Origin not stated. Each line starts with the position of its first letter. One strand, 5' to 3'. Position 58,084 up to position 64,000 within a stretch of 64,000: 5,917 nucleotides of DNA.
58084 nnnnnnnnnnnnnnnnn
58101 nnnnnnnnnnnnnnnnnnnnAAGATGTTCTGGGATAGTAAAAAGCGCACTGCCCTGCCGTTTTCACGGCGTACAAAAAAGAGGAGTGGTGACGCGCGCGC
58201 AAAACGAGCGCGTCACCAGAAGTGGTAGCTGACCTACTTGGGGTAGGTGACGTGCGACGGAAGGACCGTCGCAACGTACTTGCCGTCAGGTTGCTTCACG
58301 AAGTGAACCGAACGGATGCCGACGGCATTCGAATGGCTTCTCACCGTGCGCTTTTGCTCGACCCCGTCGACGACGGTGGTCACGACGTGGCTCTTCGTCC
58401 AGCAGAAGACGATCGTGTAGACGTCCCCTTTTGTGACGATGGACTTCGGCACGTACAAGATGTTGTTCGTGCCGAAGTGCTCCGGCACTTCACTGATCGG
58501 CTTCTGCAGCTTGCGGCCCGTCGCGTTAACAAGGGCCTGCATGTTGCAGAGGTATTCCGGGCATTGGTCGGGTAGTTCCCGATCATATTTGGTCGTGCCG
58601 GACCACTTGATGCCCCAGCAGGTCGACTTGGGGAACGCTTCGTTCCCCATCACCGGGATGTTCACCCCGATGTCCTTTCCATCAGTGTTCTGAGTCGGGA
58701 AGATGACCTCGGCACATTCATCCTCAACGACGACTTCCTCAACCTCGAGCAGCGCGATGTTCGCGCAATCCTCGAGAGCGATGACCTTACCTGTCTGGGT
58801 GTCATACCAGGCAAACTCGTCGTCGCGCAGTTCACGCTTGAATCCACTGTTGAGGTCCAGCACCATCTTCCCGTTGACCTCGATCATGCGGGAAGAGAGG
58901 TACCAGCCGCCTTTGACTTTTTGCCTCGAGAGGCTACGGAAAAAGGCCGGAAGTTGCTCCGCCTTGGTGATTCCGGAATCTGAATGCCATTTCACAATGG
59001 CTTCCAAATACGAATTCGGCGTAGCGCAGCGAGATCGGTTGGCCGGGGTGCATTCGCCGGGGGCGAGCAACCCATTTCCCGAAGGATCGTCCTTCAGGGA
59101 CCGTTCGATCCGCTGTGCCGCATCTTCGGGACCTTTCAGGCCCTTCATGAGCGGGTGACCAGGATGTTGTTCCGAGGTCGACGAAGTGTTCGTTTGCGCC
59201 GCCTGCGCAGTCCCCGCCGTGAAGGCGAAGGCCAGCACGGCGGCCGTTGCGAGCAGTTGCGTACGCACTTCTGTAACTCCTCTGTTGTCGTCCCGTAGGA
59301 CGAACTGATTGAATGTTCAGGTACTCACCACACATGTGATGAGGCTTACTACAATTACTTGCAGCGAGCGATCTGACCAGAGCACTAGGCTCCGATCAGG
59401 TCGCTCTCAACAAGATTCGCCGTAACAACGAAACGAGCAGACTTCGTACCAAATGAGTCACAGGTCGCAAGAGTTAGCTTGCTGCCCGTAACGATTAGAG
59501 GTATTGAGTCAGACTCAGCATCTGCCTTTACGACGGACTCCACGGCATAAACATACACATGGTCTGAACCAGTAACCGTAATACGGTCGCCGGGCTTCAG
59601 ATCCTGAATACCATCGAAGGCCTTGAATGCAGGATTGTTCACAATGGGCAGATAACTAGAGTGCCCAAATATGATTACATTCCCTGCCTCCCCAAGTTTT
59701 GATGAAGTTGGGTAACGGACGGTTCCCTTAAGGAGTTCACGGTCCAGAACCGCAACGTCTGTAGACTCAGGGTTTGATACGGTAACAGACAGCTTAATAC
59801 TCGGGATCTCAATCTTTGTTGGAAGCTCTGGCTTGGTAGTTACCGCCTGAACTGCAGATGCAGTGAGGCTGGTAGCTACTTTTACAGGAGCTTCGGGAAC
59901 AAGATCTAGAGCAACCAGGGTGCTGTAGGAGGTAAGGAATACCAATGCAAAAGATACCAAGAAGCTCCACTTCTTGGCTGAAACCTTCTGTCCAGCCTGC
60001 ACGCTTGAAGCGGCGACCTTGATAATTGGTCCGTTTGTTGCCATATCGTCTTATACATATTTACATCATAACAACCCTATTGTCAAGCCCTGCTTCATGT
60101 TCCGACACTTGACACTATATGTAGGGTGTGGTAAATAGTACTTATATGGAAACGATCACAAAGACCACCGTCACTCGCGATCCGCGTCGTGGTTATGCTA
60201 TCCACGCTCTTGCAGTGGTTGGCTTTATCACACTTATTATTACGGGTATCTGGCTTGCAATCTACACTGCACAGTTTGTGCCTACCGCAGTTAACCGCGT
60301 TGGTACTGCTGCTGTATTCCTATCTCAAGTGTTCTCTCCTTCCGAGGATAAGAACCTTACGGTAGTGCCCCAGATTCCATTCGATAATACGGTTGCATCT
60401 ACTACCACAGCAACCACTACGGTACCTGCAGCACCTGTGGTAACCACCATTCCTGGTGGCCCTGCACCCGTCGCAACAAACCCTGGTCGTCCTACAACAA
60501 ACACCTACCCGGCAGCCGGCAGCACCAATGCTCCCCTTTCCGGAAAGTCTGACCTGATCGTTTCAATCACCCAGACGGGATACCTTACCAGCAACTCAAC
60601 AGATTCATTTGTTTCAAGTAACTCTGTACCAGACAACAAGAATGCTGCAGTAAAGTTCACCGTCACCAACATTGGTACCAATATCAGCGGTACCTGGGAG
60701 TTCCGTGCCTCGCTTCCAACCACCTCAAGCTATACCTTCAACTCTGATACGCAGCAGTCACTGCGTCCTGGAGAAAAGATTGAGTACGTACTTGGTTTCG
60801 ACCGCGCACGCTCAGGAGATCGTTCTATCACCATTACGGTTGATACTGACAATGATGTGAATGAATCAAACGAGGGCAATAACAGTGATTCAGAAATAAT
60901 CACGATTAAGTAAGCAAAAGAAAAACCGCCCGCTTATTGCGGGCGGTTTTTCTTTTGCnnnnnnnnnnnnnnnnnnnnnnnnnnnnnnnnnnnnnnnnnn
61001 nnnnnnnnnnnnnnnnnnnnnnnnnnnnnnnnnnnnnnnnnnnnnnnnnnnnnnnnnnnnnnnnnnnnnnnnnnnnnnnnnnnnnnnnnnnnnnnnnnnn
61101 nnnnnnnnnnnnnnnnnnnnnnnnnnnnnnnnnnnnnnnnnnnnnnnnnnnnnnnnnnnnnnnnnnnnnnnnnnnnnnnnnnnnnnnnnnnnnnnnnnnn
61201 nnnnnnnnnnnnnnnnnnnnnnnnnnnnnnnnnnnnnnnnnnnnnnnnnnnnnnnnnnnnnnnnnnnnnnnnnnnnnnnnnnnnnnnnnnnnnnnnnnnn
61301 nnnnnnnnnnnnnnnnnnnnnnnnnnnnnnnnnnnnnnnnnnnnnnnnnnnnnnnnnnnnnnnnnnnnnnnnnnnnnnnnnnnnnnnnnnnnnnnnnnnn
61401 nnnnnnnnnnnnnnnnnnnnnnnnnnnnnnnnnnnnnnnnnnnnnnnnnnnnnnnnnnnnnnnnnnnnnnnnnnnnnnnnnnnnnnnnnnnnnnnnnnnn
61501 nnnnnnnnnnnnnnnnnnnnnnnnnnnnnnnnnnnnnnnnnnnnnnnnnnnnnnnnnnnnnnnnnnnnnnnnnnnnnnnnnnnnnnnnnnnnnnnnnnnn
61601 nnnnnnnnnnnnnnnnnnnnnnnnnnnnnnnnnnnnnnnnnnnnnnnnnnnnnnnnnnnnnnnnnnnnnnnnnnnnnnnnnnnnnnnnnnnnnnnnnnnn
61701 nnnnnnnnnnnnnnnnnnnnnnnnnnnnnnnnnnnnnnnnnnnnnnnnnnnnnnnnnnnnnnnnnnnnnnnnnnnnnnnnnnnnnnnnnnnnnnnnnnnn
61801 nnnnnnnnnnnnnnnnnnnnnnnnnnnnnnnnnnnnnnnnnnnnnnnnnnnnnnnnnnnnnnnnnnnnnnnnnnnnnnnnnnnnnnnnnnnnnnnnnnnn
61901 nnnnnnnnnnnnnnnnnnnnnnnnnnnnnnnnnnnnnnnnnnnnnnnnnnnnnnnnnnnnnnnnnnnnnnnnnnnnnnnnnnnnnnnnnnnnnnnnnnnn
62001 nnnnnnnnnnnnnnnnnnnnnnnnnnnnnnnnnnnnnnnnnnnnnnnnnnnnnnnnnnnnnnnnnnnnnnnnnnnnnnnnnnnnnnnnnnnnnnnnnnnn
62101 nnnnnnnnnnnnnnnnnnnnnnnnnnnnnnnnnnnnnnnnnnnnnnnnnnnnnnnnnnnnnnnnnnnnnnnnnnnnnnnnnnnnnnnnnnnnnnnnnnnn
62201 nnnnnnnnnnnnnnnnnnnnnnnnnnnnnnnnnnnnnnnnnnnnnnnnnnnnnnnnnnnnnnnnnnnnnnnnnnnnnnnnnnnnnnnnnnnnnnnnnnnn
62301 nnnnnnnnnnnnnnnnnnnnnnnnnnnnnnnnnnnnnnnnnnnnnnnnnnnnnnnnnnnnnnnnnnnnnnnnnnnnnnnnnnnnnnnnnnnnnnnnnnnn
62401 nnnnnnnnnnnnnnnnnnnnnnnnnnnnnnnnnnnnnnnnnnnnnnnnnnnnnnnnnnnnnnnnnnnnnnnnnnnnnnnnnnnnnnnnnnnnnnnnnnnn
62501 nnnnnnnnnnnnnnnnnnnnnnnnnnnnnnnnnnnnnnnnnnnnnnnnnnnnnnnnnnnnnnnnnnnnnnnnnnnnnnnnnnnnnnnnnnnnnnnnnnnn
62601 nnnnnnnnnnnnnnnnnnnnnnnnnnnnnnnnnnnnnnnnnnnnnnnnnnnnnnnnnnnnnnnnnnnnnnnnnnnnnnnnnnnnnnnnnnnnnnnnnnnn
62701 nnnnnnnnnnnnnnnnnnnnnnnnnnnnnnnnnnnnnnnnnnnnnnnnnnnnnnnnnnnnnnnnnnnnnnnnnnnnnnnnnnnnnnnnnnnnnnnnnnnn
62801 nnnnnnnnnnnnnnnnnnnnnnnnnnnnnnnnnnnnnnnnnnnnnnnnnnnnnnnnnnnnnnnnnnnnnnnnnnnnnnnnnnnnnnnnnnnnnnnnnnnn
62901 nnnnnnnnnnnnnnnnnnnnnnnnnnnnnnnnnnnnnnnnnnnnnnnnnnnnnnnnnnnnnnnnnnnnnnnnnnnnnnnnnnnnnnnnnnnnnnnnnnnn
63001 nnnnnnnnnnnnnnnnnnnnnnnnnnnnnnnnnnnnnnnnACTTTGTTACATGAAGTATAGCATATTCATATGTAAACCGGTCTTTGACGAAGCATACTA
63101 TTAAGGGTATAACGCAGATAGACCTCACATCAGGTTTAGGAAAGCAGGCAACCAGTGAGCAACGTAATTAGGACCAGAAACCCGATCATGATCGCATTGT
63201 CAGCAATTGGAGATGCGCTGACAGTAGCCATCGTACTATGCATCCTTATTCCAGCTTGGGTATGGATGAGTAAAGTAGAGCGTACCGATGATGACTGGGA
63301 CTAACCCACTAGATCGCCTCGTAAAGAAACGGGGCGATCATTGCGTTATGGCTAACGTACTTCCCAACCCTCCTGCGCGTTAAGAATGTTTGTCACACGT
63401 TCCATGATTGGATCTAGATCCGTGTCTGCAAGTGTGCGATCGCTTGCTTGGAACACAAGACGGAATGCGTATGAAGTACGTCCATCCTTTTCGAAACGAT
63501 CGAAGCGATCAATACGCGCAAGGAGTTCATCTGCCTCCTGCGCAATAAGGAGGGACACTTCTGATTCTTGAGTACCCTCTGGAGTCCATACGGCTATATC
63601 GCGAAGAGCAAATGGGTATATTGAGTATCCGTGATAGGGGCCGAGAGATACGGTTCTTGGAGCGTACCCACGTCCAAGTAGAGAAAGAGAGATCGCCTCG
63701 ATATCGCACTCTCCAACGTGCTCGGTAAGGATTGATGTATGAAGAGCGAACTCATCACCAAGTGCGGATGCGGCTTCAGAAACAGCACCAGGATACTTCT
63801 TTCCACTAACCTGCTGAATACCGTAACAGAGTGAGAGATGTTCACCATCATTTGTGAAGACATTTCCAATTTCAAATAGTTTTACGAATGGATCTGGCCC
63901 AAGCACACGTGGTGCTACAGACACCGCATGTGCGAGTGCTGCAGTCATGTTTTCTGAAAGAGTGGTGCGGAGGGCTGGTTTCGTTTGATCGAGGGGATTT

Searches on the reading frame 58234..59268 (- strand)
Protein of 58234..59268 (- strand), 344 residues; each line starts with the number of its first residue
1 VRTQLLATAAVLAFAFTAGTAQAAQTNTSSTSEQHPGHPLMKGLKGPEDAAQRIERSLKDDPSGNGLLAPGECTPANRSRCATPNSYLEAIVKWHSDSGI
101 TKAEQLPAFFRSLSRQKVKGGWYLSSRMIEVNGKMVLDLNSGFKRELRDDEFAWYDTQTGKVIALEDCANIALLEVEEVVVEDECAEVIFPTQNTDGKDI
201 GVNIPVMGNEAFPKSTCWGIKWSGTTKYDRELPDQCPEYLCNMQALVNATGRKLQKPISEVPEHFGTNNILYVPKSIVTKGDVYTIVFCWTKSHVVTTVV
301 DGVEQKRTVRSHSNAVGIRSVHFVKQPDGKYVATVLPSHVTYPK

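Call 3: search_protein_families(library=pfam, proteins=[window:58234-59268:-], max_evalue=1)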
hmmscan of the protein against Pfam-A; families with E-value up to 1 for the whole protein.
window:58234-59268:- (344 aa): 1 family
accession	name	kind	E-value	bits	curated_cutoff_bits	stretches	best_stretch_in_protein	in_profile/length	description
PF18944.7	DUF5691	-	0.15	11.9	27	1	3-90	32-112/491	Family of unknown function (DUF5691)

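Call 4: search_protein_families(library=ncbifam, proteins=[window:58234-59268:-], max_evalue=1)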
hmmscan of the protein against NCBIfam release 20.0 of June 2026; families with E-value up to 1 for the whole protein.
window:58234-59268:- (344 aa): 0 families

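Call 78: search_solved_structures(query=A4, max_evalue=1)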
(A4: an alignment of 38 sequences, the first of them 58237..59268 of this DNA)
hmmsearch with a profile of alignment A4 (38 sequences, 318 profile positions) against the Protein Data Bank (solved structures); distinct sequences matched with E-value up to 1: 0.

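Call 79: search_protein_families(library=pfam, alignment_id=A4, max_evalue=0.1)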
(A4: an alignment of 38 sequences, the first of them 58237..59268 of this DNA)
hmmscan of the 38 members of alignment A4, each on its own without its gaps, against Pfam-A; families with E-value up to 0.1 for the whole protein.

A. member 1, window:58237-59268:- (344 aa): 0 families

B. families by the number of members that match (of 38 scanned): 5 families
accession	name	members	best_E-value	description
PF06357.16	Omega-toxin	1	0.0051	Omega-atracotoxin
PF04098.21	Rad52_Rad22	1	0.027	Rad52/22 family double-strand break repair protein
PF12904.13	Collagen_bind_2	1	0.035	Putative collagen-binding domain of a collagenase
PF22791.1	DUF7011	1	0.038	Domain of unknown function (DUF7011)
PF25776.1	Ig_VWDE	1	0.054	VWDE-like, immunoglobulin domain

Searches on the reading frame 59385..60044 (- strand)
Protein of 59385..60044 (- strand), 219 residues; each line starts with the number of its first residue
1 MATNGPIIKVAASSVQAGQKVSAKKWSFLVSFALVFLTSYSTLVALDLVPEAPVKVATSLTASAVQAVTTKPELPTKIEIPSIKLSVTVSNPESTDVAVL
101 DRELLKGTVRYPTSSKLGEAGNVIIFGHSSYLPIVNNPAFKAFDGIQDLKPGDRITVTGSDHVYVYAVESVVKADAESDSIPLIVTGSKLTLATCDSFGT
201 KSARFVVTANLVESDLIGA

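Call 3: search_protein_families(library=pfam, proteins=[window:59385-60044:-], max_evalue=1)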
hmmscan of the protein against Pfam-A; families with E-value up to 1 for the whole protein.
window:59385-60044:- (219 aa): 1 family
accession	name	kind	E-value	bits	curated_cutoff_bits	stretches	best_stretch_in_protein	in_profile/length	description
PF04203.18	Sortase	-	3e-19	69.4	26.6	1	78-212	1-125/125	Sortase domain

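Call 4: search_protein_families(library=ncbifam, proteins=[window:59385-60044:-], max_evalue=1)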
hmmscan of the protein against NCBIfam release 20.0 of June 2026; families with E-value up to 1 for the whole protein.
window:59385-60044:- (219 aa): 8 families
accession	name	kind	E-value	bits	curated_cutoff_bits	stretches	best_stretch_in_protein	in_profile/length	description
NF033747.1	class_E_sortase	subfamily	2.9e-12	46.9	160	1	70-213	66-207/211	class E sortase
TIGR01076.1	sortase_fam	subfamily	2.8e-08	33.6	39.35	1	77-210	2-126/136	sortase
NF033746.1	class_D_sortase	subfamily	1.4e-07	31.4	165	1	77-212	12-134/135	class D sortase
NF033745.1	class_C_sortase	subfamily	2.1e-07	30.9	160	1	75-209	93-218/220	class C sortase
NF058671.1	sortase_SrtD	exception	2.1e-07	30.8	140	1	72-210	61-186/187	class D sortase, LPxTATN-specific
NF033748.1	class_F_sortase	subfamily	7e-07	29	166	1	70-197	6-135/155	class F sortase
TIGR03784.1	marine_sortase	equivalog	0.00016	21.3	158.25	1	111-209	81-174/174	class GN sortase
NF002023.0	PRK00844.1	subfamily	0.016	14.1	458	1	146-200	113-165/408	glucose-1-phosphate adenylyltransferase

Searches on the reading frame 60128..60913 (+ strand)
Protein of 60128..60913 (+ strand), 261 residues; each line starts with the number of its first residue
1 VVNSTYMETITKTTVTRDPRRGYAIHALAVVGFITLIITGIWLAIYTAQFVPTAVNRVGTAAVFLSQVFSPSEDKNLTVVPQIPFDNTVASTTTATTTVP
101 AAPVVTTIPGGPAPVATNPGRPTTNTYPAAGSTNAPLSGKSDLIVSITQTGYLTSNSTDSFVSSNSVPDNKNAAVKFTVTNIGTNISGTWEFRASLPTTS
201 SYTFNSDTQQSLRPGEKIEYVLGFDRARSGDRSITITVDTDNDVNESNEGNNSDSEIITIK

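Call 3: search_protein_families(library=pfam, proteins=[window:60128-60913:+], max_evalue=1)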
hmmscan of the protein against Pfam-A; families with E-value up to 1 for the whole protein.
window:60128-60913:+ (261 aa): 3 families
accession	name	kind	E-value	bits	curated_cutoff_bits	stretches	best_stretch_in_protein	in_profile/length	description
PF07705.17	CARDB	-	3.1e-10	40.6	22.7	1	160-253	8-98/101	CARDB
PF22544.2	HYDIN_VesB_CFA65-like_Ig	-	0.018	15.7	25.5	1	167-244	15-89/100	HYDIN/CFA65/VesB-like, Ig-like domain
PF07610.17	DUF1573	-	0.03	14.8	26.1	1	164-243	10-86/98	Protein of unknown function (DUF1573)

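Call 4: search_protein_families(library=ncbifam, proteins=[window:60128-60913:+], max_evalue=1)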
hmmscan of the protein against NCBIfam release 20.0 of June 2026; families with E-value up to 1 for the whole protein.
window:60128-60913:+ (261 aa): 2 families
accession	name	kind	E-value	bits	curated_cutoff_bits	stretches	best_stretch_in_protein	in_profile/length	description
NF052324.1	PorU_rel_Nterm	equivalog_domain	2.9e-06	25.7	450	1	161-252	785-879/879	putative type IX secretion system sortase PorU2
NF033761.1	gliding_GltJ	equivalog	0.37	9.8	450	1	20-137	366-478/671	adventurous gliding motility protein GltJ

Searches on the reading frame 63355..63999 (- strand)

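Call 85: search_protein_families(library=pfam, proteins=[window:63355-63999:-], max_evalue=0.001)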
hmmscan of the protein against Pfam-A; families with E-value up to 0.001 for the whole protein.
window:63355-63999:- (215 aa): 1 family
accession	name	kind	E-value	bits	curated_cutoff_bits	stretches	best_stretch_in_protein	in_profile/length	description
PF03147.19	FDX-ACB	-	4e-16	59.7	31.1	1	126-215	1-94/94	Ferredoxin-fold anticodon binding domain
